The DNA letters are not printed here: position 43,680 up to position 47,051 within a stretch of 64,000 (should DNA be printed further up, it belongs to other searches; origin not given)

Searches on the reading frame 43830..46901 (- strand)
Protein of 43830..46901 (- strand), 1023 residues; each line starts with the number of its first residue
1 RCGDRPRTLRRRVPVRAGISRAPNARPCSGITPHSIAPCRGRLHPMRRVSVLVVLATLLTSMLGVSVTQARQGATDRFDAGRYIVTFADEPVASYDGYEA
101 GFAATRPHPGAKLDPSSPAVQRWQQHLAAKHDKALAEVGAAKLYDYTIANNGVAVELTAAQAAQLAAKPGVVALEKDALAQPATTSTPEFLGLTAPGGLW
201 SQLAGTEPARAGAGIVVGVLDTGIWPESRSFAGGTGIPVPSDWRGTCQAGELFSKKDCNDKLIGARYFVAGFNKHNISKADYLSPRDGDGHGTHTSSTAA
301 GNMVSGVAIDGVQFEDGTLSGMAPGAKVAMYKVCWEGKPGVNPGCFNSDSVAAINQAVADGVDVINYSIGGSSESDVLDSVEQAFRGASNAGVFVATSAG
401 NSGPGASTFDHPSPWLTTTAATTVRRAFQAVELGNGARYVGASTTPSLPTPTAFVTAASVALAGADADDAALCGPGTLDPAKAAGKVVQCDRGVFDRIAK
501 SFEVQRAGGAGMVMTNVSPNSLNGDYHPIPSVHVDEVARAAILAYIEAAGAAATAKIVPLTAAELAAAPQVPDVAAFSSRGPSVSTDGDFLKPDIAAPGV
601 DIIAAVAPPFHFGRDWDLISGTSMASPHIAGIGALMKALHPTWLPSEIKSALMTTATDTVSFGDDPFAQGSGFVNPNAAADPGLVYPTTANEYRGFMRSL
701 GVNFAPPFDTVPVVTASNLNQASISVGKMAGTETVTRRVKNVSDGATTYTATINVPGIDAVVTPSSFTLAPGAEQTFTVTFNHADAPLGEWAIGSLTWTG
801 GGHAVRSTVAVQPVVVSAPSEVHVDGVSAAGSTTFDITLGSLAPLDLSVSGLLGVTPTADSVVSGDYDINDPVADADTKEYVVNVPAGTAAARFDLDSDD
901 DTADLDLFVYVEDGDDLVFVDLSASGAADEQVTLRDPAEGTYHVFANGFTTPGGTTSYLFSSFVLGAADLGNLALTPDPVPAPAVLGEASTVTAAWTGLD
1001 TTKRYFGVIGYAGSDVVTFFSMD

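Call 46: search_protein_families(library=ncbifam, proteins=[window:43830-46901:-], max_evalue=0.00001)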
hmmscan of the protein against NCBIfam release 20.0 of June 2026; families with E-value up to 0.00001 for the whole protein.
window:43830-46901:- (1023 aa): 4 families
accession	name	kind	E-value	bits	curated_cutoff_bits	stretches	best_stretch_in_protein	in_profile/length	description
TIGR03921.1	T7SS_mycosin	equivalog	1.3e-18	67.3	278.75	2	561-683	166-288/353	type VII secretion-associated serine protease mycosin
NF040553.1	SGO_0316_fam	subfamily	6.8e-16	57.1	1400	2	280-403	349-465/1486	SGO_0316/SGO_0317 family LPXTG-anchored serine peptidase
NF033595.1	denti_PrtP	equivalog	4.2e-07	29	300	0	594-681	413-503/606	dentilisin complex serine proteinase subunit PrtP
NF040809.1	germ_prot_CspBA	exception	2.4e-06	25.5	1250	0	577-635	993-1043/1099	bifunctional germination protease/germinant receptor pseudoprotease CspBA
